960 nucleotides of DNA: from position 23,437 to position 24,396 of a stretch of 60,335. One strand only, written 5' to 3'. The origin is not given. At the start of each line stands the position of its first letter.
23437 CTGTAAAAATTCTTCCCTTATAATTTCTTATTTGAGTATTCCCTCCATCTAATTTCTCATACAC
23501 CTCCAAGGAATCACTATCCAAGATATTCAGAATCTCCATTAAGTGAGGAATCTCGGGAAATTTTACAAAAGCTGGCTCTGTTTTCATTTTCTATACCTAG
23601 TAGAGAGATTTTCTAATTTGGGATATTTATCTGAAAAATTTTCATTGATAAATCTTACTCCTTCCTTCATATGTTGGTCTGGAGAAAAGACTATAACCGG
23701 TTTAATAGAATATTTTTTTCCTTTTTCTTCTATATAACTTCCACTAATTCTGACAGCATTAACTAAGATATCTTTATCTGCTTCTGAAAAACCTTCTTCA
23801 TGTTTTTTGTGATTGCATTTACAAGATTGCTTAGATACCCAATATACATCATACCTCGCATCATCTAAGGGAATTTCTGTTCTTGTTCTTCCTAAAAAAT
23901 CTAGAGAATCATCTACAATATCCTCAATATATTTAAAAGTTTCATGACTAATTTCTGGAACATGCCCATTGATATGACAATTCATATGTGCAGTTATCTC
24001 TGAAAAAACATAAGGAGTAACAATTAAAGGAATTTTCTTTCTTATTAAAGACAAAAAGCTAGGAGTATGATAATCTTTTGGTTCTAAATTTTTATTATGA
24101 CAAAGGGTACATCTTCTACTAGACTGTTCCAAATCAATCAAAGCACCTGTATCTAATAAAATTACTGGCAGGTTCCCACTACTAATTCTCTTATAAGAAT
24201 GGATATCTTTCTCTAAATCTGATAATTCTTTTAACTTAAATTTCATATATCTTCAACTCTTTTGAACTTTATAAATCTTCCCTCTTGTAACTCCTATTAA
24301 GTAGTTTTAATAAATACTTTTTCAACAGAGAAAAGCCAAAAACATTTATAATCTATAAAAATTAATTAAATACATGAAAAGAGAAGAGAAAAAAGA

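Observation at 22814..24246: Translationally coupled PIN-like nuclease + RNA ligase pair wedged between gatE and gatD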

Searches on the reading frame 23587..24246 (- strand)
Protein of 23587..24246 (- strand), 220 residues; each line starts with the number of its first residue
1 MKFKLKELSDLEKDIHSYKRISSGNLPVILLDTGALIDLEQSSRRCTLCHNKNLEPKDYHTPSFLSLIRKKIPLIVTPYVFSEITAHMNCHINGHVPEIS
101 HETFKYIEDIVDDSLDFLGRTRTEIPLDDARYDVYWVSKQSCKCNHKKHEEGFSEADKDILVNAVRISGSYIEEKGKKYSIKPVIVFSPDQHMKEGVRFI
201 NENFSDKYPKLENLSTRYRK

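Call 3: search_protein_families(library=pfam, proteins=[window:23587-24246:-], max_evalue=1)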
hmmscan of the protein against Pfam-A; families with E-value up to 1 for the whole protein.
window:23587-24246:- (220 aa): 0 families

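Call 4: search_protein_families(library=ncbifam, proteins=[window:23587-24246:-], max_evalue=1)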
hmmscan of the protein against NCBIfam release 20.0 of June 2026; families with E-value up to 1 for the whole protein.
window:23587-24246:- (220 aa): 1 family
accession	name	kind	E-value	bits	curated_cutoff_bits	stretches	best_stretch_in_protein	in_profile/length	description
NF007155.0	PRK09590.1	equivalog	0.096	13.3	101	1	106-161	24-79/104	PTS cellobiose transporter subunit IIB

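Call 6: search_solved_structures(query=window:23587-24246:-, max_evalue=10, show_alignments=2)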
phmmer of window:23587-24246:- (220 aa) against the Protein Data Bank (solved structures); distinct sequences matched with E-value up to 10: 1.
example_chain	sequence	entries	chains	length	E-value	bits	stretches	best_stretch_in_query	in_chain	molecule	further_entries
9g58_A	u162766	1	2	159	0.89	12.4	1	166-207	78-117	Putative ATP-dependent zinc protease domain-containing protein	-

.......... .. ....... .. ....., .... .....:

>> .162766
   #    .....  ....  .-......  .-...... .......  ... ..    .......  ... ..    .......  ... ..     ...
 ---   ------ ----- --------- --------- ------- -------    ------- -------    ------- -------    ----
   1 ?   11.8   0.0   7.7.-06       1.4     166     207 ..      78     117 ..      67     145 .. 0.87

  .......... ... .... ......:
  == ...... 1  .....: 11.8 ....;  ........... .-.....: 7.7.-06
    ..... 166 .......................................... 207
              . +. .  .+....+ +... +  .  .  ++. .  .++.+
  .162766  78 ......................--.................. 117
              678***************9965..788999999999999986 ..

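Call 7: find_homologous_proteins(query=window:23587-24246:-, max_evalue=0.001)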
Query window:23587-24246:- (220 aa): 5 proteins with E <= 0.001 among 233 candidates.
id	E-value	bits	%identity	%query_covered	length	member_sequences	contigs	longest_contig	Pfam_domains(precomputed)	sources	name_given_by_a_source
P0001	5.1e-145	499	100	100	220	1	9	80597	-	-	-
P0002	1.9e-116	405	83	100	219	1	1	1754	-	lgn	-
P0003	6.7e-80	286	58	100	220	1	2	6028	-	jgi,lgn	-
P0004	5.1e-78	280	57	100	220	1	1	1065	-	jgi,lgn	-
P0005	4.6e-55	205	51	90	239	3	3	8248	-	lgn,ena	-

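Call 10: find_encoding_contigs(protein=P0005, flank=5000, max_places=4)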
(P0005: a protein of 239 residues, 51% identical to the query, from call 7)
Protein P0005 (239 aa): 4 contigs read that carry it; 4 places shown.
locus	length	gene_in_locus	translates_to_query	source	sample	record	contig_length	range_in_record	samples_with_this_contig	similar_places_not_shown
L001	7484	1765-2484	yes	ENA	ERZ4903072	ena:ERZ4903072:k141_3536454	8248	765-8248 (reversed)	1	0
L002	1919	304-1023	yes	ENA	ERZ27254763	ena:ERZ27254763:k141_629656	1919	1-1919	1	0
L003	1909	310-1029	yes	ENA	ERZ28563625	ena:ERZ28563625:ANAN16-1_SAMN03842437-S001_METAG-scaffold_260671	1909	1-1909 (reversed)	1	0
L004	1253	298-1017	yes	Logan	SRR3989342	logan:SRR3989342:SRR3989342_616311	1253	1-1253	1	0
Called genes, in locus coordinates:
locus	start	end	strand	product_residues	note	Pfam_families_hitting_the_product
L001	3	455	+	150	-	?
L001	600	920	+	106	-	PF17763:Asparaginase_C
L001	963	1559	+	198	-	-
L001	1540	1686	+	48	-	PF26477:DUF8150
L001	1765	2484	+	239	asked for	-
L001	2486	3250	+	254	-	PF09414:RNA_ligase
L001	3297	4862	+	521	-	PF02934:GatB_N, PF02637:GatB_Yqey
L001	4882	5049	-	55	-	-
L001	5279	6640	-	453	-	PF02934:GatB_N, PF02637:GatB_Yqey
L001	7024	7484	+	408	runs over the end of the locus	?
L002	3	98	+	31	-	?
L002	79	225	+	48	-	PF26477:DUF8150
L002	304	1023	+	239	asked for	-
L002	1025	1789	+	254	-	PF09414:RNA_ligase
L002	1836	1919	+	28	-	?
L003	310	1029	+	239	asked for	-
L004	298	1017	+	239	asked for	-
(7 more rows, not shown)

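Call 11: find_encoding_contigs(protein=P0003, flank=5000, max_places=4)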
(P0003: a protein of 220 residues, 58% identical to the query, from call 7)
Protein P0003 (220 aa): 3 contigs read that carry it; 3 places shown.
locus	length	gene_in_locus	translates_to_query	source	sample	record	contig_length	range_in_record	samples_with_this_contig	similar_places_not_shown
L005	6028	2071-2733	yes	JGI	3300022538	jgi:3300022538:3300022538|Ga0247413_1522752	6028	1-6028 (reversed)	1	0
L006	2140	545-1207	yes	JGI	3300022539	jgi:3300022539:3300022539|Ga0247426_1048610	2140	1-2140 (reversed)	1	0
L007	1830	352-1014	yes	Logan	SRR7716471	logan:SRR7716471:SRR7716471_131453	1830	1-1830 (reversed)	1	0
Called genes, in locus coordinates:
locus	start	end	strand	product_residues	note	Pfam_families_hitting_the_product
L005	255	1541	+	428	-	PF18195:GatD_N, PF00710:Asparaginase, PF17763:Asparaginase_C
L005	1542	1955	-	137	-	PF06210:DUF1003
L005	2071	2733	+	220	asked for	-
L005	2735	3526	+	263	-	PF09414:RNA_ligase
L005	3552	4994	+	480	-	PF02934:GatB_N, PF02637:GatB_Yqey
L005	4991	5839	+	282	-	PF00149:Metallophos, PF12850:Metallophos_2 (faint), PF14582:Metallophos_3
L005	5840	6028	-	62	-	?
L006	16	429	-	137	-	PF06210:DUF1003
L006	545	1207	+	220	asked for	-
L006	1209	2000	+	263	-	PF09414:RNA_ligase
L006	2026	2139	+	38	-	?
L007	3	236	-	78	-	?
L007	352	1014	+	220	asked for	-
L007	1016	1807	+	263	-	PF09414:RNA_ligase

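Call 19: predict_structure(alignment_id=A1)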
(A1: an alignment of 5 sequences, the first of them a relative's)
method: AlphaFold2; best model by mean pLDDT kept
length: 220 residues; sequences in the alignment: 5
mean_pLDDT: 59.4   pTM: 0.64
mean pLDDT of the five models: 59.4, 47.6, 40.9, 32.9, 30.7
residues with pLDDT >= 90: 0; 70-90: 73; 50-70: 75; < 50: 72
segments of 3 or more residues with pLDDT < 50: 1-9, 18-22, 47-54, 124-152, 206-220
pLDDT, mean of each block of 10 residues (from residue 1): 37 50 62 71 54 52 74 74 81 78 87 76 41 35 39 59 68 73 57 54 50 34
secondary structure, 60 per line:
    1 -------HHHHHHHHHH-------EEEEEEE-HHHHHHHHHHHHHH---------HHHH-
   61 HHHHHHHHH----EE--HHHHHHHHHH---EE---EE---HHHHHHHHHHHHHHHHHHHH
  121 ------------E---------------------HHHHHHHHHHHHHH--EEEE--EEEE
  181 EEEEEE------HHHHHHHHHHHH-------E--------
elements in order: H8-17 E25-31 H33-46 H56-59 H61-69 H78-87 H101-120 H155-168 E171-174 E177-186 H193-204

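Call 21: search_protein_representatives(alignment_id=A1)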
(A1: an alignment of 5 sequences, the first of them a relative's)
Query: 5 sequences, 220 profile positions. Proteins with E-value up to 0.001 (for the whole library): 134; up to 1e-10: 86; up to 1e-30: 16. The best 134 are listed.
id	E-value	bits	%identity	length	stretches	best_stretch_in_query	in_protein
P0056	1.4e-83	296.0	-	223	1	1-218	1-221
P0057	3.3e-59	216.3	-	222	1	1-219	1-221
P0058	3.5e-48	180.3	-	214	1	3-217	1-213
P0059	1.2e-45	172.0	-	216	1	1-217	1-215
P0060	2.3e-45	171.1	-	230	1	12-217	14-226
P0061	6.2e-45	169.7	-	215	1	2-218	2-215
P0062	4.6e-44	166.8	-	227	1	1-218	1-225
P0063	1.6e-38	148.7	-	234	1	1-218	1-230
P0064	3.2e-38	147.7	-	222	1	1-217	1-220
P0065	3.0e-37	144.6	-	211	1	4-218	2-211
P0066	1.1e-35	139.4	-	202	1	2-190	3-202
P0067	1.4e-35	139.1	-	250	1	4-217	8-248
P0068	2.8e-34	134.9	-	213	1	4-218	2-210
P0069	5.5e-33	130.6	-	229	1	25-217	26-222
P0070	1.3e-32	129.4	-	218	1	10-202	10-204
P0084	3.5e-22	95.3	-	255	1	25-202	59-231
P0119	5.2e-14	68.6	-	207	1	24-211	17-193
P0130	3.8e-12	62.5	-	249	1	24-202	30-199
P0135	6.6e-12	61.7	-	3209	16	80-124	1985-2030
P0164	2.5e-07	46.7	-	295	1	27-202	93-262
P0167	6.2e-07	45.4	-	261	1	29-203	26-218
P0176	1.0e-05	41.4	-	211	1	4-202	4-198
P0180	8.7e-05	38.4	-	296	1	8-194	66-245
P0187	6.1e-04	35.7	-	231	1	27-207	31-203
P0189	8.7e-04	35.2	-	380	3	15-65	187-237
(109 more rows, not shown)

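Call 24: search_solved_structures(query=A3, max_evalue=10, show_alignments=3)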
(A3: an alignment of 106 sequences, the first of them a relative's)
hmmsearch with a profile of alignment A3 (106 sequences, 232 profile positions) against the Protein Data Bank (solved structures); distinct sequences matched with E-value up to 10: 3.
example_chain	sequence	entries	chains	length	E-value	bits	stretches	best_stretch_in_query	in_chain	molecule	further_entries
8ccr_A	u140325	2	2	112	0.14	14.6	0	104-153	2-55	4D2 (mutant T19D)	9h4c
4r7z_A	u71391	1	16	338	0.31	13.5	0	77-130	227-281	Cell division control protein 21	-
4r7y_A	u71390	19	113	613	1.4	11.3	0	77-130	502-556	Minichromosome maintenance protein MCM, Cell division control protein 21 | Minichromosome maintenance protein MCM,DNA helicase | Minichromosome maintenance prot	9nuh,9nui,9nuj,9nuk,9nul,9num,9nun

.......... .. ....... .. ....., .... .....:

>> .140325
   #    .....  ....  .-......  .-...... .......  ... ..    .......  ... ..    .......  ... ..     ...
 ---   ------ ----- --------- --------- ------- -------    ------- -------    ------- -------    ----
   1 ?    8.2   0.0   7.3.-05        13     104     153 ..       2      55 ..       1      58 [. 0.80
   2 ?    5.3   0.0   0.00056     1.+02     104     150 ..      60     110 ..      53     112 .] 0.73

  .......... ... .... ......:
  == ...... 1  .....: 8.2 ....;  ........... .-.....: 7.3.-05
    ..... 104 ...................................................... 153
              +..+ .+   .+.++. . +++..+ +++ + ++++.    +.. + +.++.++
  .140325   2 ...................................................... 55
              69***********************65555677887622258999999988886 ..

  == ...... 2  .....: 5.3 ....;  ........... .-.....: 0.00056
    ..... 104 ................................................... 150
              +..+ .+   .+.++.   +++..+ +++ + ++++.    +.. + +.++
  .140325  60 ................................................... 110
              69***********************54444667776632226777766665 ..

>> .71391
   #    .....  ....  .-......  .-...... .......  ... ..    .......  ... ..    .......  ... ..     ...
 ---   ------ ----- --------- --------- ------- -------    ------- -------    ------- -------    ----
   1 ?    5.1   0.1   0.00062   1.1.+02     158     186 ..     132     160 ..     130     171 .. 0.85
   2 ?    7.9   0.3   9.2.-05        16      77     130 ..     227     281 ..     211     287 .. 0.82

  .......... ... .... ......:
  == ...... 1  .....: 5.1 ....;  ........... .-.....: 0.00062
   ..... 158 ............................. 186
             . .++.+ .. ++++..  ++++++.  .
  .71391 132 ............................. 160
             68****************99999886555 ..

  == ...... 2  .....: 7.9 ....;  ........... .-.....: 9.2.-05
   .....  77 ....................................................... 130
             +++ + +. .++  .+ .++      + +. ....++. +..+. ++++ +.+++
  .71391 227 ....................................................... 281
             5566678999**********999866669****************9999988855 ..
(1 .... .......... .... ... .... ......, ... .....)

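Call 25: search_protein_families(library=pfam, alignment_id=A3, max_evalue=0.1)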
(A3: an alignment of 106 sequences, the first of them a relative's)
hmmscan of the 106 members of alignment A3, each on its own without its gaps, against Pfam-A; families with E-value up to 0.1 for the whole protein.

A. member 1, P0001 (220 aa): 0 families

B. families by the number of members that match (of 106 scanned): 26 families (the first 25 are shown)
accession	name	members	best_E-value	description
PF13638.12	PIN_4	13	7.8e-05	PIN domain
PF16289.11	PIN_12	11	0.00091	PIN domain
PF18476.7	PIN_8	2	0.0097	PIN like domain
PF21004.2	MCEL_GT_NTPase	1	0.0017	mRNA capping enzyme catalytic subunit, GTase, NTPase domain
PF01936.24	NYN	1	0.013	NYN domain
PF10679.14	DUF2491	1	0.015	Protein of unknown function (DUF2491)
PF13521.12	AAA_28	1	0.015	AAA domain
PF15594.11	Imm50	1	0.019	Immunity protein 50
PF20780.2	TssR_M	1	0.024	TssR second domain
PF25104.1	DUF7812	1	0.024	Domain of unknown function (DUF7812)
PF18510.6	NUC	1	0.024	Nuclease domain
PF14278.11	TetR_C_8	1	0.025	Transcriptional regulator C-terminal region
PF22332.1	TAZ1_RBM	1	0.027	RAP1 binding motif of TAZ1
PF01902.24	Diphthami_syn_2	1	0.028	Diphthamide synthase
PF01532.26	Glyco_hydro_47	1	0.029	Glycosyl hydrolase family 47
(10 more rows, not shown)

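Call 27: find_related_loci(query=A2, collection=genome_contigs, flank=6000)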
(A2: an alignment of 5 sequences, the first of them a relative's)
Query A2 (220 aa) in genome_contigs; peptide patterns used: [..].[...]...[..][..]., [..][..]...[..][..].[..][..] (x = any residue, [..] = any of these).
75 stretches matched a pattern; 8 encode a relative of the query (tblastn E <= 1e-3); 8 distinct loci.
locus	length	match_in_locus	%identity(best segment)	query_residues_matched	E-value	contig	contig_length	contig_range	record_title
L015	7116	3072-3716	37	1-218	7e-47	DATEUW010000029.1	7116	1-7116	MAG TPA_asm: Candidatus Nanoarchaeia archaeon isolate SMAG_U8351 k141_1426338, whole genome shotgun sequence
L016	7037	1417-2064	36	1-218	4e-45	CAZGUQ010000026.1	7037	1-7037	MAG TPA_asm: Candidatus Woesearchaeota archaeon isolate SRP050083_co1_431 genome assembly, contig: NODE_5839_length_7037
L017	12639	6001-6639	37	1-218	5e-41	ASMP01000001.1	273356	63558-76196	Nanoarchaeota archaeon SCGC AAA011-D5 A11D05DRAFT_contig_0_0.1_C, whole genome shotgun sequence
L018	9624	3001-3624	37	6-218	2e-40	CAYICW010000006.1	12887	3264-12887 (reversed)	MAG TPA_asm: Candidatus Woesearchaeota archaeon isolate ERP119705_co1_234 genome assembly, contig: NODE_6249_length_1288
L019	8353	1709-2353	34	1-218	3e-39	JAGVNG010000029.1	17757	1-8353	MAG: Nanoarchaeota archaeon isolate DeMMO3_40 c_000000033449, whole genome shotgun sequence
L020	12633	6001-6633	35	3-218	5e-37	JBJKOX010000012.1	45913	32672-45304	MAG: Candidatus Pacearchaeota archaeon isolate Bin_106 S1Ck127_3577967_flag_1_multi_7.0000_len_45913, whole genome shotg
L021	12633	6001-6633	31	5-219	7e-33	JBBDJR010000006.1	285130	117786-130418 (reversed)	MAG: Candidatus Pacearchaeota archaeon isolate LejiaA_36_51 Lejia_A_50_length_285130_cov_31, whole genome shotgun sequen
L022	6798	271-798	29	28-220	2e-10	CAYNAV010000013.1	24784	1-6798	MAG TPA_asm: Candidatus Woesearchaeota archaeon isolate SRP178699_co1_438 genome assembly, contig: NODE_2280_length_2478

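Call 28: predict_structure(alignment_id=A3)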
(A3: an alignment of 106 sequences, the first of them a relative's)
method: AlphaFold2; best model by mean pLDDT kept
length: 220 residues; sequences in the alignment: 106
mean_pLDDT: 94.8   pTM: 0.91
mean pLDDT of the five models: 94.8, 94.3, 94.2, 94.1, 94.0
residues with pLDDT >= 90: 199; 70-90: 13; 50-70: 8; < 50: 0
segments of 3 or more residues with pLDDT < 50: none
pLDDT, mean of each block of 10 residues (from residue 1): 92 91 92 98 90 72 96 98 98 96 98 97 98 98 93 97 98 97 98 98 97 96
secondary structure, 60 per line:
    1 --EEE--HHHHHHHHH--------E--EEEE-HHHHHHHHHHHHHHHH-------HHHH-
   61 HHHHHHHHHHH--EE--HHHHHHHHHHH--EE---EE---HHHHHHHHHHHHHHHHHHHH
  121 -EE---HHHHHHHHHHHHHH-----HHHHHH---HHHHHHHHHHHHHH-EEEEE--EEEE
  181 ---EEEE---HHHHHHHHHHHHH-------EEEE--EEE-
elements in order: E3-5 H8-16 E28-31 H33-48 H56-59 H61-71 H78-88 H101-120 H127-140 H146-151 H155-168 E170-174 E177-180 E184-187 H191-203 E211-214 E217-219
